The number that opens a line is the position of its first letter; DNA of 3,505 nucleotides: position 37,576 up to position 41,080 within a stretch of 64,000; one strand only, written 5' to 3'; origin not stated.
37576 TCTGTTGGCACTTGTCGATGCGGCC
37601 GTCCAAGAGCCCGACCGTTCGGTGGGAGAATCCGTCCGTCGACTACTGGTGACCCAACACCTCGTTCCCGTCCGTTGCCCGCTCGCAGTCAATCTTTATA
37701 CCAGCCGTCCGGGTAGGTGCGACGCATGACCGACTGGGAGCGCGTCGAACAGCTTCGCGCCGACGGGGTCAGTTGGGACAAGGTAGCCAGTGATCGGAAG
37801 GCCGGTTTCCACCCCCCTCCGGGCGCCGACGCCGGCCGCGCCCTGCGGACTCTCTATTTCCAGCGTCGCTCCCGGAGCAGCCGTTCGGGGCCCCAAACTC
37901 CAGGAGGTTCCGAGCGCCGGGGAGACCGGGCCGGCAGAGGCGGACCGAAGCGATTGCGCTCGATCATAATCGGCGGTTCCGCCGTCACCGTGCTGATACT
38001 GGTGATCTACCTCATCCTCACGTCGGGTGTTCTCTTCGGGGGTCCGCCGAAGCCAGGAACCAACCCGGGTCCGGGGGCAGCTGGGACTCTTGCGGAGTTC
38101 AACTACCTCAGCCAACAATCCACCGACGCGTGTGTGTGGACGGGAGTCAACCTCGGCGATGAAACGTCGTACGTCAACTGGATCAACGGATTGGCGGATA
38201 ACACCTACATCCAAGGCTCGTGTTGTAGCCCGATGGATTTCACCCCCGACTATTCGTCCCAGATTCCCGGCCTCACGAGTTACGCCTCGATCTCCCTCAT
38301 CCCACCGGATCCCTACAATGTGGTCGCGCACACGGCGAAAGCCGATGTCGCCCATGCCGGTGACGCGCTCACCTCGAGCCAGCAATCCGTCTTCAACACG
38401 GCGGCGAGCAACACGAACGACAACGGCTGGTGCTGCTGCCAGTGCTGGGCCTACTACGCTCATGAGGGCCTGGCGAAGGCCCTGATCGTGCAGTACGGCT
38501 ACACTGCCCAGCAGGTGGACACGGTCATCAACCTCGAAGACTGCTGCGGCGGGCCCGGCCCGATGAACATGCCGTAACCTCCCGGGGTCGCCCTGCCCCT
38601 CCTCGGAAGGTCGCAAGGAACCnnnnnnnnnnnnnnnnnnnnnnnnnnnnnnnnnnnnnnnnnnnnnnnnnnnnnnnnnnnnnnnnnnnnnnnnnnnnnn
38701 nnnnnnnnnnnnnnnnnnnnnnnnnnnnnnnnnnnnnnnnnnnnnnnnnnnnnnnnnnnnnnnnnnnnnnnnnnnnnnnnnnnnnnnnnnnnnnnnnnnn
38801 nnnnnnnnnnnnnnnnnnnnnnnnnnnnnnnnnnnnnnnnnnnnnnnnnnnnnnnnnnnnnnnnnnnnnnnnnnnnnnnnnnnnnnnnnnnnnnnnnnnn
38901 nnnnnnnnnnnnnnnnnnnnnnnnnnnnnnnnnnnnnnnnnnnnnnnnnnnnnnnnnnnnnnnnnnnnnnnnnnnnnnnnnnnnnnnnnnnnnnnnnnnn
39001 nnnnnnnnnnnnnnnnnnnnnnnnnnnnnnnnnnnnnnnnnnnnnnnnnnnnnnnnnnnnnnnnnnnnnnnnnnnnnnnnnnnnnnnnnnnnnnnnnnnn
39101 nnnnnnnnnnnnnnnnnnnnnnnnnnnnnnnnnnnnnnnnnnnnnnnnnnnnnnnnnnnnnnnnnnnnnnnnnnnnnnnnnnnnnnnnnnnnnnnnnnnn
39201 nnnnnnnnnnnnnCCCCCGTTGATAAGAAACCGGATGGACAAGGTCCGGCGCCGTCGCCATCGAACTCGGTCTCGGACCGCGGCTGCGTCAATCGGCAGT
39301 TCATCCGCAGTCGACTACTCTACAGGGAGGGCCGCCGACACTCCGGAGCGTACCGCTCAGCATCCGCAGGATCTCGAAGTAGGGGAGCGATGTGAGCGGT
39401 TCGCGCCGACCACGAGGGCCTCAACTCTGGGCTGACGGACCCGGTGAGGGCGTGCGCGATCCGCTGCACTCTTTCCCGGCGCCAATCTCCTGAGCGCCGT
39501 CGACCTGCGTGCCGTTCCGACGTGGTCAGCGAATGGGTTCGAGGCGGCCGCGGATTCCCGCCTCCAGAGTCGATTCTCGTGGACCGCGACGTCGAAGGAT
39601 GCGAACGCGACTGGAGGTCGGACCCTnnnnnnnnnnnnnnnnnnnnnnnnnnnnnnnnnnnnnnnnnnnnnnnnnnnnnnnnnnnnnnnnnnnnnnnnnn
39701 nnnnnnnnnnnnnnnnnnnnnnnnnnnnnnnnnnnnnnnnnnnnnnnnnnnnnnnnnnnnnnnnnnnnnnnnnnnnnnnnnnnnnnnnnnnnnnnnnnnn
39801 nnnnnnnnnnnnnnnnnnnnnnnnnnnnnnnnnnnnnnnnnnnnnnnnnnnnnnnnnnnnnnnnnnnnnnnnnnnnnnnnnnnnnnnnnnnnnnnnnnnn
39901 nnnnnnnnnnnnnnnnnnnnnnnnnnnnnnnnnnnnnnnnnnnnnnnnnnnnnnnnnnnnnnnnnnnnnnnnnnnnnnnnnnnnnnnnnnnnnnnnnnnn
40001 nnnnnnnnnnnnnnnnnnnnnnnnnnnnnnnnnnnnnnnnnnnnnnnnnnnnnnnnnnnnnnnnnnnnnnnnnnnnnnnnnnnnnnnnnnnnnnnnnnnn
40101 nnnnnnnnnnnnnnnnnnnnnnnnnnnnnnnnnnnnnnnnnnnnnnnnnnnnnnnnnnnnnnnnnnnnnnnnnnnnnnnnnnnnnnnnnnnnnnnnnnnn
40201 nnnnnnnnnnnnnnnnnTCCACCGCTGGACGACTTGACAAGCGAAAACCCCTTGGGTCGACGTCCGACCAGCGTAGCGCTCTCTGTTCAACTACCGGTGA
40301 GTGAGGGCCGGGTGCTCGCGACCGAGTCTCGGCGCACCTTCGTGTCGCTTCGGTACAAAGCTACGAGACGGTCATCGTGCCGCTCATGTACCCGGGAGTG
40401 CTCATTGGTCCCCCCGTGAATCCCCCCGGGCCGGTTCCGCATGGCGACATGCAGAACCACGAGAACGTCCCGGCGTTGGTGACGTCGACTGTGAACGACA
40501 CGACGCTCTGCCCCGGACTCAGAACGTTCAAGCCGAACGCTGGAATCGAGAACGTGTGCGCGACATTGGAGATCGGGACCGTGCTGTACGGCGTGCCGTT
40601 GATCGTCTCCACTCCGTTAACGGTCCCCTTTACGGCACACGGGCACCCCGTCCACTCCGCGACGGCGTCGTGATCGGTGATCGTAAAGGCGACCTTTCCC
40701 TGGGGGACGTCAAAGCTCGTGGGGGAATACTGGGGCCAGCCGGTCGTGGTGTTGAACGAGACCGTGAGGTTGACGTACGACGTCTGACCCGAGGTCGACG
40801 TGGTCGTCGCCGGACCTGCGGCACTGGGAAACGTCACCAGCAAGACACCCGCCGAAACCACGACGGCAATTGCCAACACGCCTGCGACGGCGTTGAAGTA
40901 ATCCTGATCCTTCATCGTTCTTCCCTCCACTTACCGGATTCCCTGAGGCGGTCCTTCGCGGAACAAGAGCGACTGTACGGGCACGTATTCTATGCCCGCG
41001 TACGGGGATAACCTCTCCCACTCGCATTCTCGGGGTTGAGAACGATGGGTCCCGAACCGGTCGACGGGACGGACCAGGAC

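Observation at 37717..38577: TM-anchored protein with CC, CCCxC and CC cysteine clusters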

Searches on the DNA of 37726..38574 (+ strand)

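Call 78: search_rna_families(source=L039, start=6100, end=6400, threshold=evalue, max_evalue=10)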
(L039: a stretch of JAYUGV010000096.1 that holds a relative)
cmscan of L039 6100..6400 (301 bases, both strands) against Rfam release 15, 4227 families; matches with E-value up to 10: 2.
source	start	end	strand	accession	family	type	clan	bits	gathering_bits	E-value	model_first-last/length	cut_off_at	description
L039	6293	6334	+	RF01306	sR52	Gene; snRNA; snoRNA; CD-box;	-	10.6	50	8.5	1-60/60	no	Small nucleolar RNA sR52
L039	6200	6269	+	RF01142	sR19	Gene; snRNA; snoRNA; CD-box;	-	9.9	45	5.1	1-63/63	no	Small nucleolar RNA sR19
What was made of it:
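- No SECIS was found for the TGA, which may be a pseudogene or a sequencing error (call 78).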

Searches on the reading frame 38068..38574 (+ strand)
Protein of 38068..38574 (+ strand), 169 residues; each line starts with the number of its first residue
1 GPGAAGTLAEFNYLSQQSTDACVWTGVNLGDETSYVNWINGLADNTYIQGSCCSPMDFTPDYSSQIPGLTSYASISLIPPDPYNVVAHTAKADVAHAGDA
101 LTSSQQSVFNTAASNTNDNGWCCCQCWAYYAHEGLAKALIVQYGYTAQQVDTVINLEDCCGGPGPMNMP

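Call 26: predict_structure(alignment_id=A2)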
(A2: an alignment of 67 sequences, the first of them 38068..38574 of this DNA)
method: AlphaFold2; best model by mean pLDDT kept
length: 169 residues; sequences in the alignment: 67
mean_pLDDT: 87.5   pTM: 0.85
mean pLDDT of the five models: 87.5, 86.6, 86.5, 86.0, 86.0
residues with pLDDT >= 90: 107; 70-90: 42; 50-70: 13; < 50: 7
segments of 3 or more residues with pLDDT < 50: 163-169
pLDDT, mean of each block of 10 residues (from residue 1): 84 89 62 89 94 83 91 95 94 95 98 93 86 97 98 90 43
secondary structure, 60 per line:
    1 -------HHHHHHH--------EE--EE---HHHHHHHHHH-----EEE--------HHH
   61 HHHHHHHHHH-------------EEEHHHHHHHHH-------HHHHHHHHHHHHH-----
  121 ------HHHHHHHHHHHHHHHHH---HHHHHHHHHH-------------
elements in order: H8-14 H32-41 E47-49 H58-70 E84-86 H87-95 H103-115 H127-143 H147-156
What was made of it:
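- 38431..38445 (+): C236-C237-C238-Q-C240, the CCCxC motif at the N-terminus of the longest helix. It contains both CxxC and CCxC sub-motifs. Helix 127-143 of the domain model starts right after the motif (call 26).
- On CopG / DUF411 (PF04214): The model is all-alpha (call 26).
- On Thioredoxin-fold Dsb/TlpA/SCO oxidoreductases: The model has 8 helices and only short strands (call 26).
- The motif sits at the start of a helix (call 26).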

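Call 29: search_solved_structures(query=A2, max_evalue=10)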
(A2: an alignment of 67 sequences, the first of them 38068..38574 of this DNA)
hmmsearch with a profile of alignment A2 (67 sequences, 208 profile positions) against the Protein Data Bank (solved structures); distinct sequences matched with E-value up to 10: 0.
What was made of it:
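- On Copper storage protein Csp (Cys-lined four-helix bundle): No PDB sequence hit at E up to 10 (call 29).
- Tried and rejected: A PDB sequence profile search gave 0 hits at E up to 10 (call 29).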

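Call 37: fold_search(model_id=the predicted structure, library=pdb)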
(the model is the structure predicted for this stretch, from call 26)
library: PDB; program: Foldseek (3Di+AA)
matches with E <= 10: 6; with E <= 0.001: 0
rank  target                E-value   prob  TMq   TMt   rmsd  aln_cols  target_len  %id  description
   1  1aa7_B                4.8e+00  0.02  0.16  0.17  11.2       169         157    7  INFLUENZA VIRUS MATRIX PROTEIN CRYSTAL STRUCTURE AT PH 4.0 (released 1998-01-28)
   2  6eb6                  6.2e+00  0.02  0.18  0.17  12.1       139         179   14  Crystal structure of BAX W139A monomer (released 2019-04-10)
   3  6g0c                  6.6e+00  0.01  0.16  0.06  17.8       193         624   11  Crystal structure of SdeA catalytic core (released 2018-05-30)
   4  6fbx_A                6.9e+00  0.03  0.18  0.20  14.0       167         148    9  Crystal Structure of a Zebra-fish pro-survival protein NRZ:Bad BH3 complex (released 2019-03-27)
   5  6qjy_MODEL_1_A        7.3e+00  0.02  0.20  0.23  14.6       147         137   14  Solution NMR structure of a mutant major ampullate spidroin 1 N-terminal domain (released 2019-09-11)
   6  5v7b_A                7.7e+00  0.02  0.15  0.16  12.2       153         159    8  Crystal structure of Influenza A virus matrix protein M1 (NLS-88E) (released 2017-04-12)

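Call 50: search_protein_representatives(alignment_id=A2)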
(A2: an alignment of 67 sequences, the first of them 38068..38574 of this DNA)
Query: 67 sequences, 208 profile positions. Proteins with E-value up to 0.001 (for the whole library): 291; up to 1e-10: 200; up to 1e-30: 74. The best 150 are listed.
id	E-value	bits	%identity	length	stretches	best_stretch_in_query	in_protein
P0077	2.8e-82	292.0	-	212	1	11-208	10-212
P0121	1.2e-79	283.4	-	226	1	13-208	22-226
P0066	1.7e-78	279.6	-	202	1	15-207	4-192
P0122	2.0e-75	269.6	-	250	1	17-208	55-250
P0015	1.1e-72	260.7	-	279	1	17-208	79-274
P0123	7.2e-72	258.0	-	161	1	51-208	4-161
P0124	3.1e-70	252.6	-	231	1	42-207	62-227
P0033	6.3e-68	245.1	-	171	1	52-208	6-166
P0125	5.3e-66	238.8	-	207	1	13-207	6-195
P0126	2.4e-59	217.1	-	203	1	22-207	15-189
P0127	2.4e-54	200.7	-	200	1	22-208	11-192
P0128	5.1e-54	199.7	-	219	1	14-208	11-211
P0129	5.3e-53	196.4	-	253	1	22-207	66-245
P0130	6.5e-53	196.1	-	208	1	21-207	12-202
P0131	8.4e-53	195.7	-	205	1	20-207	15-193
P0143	4.1e-47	177.1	-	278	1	41-207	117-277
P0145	1.2e-45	172.4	-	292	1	21-207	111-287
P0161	1.0e-39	153.0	-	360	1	53-208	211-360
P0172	1.8e-36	142.4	-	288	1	56-203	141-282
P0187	5.3e-31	124.5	-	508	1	15-206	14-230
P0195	2.6e-28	115.7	-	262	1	81-207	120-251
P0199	9.8e-28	113.8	-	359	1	81-206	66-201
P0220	3.0e-22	95.9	-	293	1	22-159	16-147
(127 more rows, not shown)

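Call 51: search_protein_families(library=pfam, proteins=[P0187, P0161, P0199, P0145, P0143, P0172, P0220, P0195, P0129], max_evalue=0.01)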
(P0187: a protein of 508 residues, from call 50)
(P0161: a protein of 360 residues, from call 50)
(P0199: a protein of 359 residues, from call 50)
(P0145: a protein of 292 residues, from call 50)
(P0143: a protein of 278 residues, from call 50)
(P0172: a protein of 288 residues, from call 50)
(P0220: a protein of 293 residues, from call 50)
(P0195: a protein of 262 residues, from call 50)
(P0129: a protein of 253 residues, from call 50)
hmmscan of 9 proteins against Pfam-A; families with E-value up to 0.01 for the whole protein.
P0187 (508 aa): 1 family
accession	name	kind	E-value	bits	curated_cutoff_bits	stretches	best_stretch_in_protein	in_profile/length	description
PF13115.11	YtkA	-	3.4e-06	28.1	25.9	0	386-423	4-39/85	YtkA-like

P0161 (360 aa): 1 family
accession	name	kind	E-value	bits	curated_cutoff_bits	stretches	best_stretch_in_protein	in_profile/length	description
PF02630.20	SCO1-SenC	-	3.2e-10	40.5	22.8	1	53-180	2-130/134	SCO1/SenC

P0199 (359 aa): 0 families

P0145 (292 aa): 0 families

P0143 (278 aa): 0 families

P0172 (288 aa): 0 families

P0220 (293 aa): 0 families

P0195 (262 aa): 1 family
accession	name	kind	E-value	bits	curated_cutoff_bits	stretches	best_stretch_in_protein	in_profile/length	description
PF18978.5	DUF5714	-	0.0088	16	26.2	0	186-222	98-134/173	Family of unknown function (DUF5714)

P0129 (253 aa): 0 families
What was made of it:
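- On Thioredoxin-fold Dsb/TlpA/SCO oxidoreductases: The SCO1 hit in P0161 lies in a separate N-terminal domain, residues 53-180 (call 51).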

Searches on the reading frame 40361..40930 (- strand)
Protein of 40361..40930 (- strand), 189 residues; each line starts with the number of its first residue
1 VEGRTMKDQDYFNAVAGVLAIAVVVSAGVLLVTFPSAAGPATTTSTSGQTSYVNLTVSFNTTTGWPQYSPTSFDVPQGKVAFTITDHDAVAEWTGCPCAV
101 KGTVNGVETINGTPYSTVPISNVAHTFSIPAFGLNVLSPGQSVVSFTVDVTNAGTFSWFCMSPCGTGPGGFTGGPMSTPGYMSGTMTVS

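Call 3: search_protein_families(library=pfam, proteins=[window:40361-40930:-], max_evalue=1)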
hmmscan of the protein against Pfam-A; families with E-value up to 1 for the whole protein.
window:40361-40930:- (189 aa): 2 families
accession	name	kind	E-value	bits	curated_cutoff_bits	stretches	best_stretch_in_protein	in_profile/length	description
PF13473.12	Cupredoxin_1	-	0.017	15.6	27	0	56-91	24-56/104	Cupredoxin-like domain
PF00116.26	COX2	-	0.19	12.1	22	0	120-166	62-108/120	Cytochrome C oxidase subunit II, periplasmic domain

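Call 4: search_protein_families(library=ncbifam, proteins=[window:40361-40930:-], max_evalue=1)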
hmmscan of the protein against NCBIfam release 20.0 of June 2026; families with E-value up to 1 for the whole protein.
window:40361-40930:- (189 aa): 3 families
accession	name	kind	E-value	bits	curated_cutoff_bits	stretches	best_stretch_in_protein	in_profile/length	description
TIGR02866.1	CoxB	equivalog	0.00048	19.7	147.7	1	121-168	135-182/202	cytochrome c oxidase subunit II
TIGR04244.1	nitrous_NosZ_RR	equivalog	0.066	11.7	625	0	120-164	569-613/627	TAT-dependent nitrous-oxide reductase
NF050117.1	aa3_CtaC_Actin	exception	0.075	12.2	250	1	121-166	176-221/244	aa3-type cytochrome oxidase subunit II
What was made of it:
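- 40361..40930 (-): Second cupredoxin-like protein with weak resemblance to CuA/CoxB. Calls 3 and 4: Cupredoxin_1 at 0.017 and CoxB at 4.8e-4.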
